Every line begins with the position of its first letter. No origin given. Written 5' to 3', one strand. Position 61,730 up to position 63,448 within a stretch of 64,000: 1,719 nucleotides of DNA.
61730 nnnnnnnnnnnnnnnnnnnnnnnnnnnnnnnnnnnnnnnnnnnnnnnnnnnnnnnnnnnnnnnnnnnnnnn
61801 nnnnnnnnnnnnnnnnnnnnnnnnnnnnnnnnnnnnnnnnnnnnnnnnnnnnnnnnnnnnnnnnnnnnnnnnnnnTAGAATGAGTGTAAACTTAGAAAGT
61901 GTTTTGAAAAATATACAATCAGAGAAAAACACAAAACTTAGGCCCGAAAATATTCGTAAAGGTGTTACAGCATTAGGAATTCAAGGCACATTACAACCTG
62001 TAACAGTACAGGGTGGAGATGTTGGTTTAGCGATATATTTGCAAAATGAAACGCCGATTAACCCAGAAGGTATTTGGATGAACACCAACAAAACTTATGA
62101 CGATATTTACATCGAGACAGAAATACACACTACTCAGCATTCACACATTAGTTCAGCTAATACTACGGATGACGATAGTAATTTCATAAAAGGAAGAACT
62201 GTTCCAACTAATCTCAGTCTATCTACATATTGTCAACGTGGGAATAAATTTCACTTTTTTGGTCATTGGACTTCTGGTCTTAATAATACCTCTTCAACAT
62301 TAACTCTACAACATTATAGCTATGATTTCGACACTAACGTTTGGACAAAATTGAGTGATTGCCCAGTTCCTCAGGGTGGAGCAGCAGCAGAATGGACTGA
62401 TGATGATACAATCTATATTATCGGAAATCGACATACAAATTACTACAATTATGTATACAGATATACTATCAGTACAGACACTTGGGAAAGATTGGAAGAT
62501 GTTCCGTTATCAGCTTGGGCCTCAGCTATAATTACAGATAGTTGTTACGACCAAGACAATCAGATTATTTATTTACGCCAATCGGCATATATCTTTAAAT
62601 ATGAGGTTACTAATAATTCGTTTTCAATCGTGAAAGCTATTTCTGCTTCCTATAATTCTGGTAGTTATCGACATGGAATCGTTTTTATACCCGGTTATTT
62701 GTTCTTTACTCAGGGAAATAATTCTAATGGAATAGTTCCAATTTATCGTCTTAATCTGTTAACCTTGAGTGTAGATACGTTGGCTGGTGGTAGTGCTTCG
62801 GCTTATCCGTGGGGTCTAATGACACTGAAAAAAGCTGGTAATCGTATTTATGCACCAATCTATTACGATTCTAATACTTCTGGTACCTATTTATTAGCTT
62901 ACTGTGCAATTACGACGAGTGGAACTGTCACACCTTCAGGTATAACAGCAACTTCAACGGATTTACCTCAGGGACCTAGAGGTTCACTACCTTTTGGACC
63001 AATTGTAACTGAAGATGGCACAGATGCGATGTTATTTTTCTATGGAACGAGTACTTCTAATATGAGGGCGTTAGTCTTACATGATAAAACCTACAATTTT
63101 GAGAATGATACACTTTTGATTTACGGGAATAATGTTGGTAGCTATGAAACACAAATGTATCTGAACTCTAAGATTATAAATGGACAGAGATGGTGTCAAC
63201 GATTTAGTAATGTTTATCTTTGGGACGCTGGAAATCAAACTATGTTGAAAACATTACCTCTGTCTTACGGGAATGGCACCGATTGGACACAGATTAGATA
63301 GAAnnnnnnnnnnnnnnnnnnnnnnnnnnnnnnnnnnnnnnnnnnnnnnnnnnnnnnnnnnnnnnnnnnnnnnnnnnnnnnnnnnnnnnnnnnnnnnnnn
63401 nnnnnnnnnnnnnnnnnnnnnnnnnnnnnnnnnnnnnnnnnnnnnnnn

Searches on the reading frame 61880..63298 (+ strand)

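Call 59: search_protein_families(library=phrogs, proteins=[window:61880-63298:+], max_evalue=0.00001)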
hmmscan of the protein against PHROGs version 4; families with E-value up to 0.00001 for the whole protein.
window:61880-63298:+ (473 aa): 1 family
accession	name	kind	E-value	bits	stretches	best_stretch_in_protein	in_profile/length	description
phrog_12615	-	unknown function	1.8e-10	41.5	1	140-267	156-267/290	-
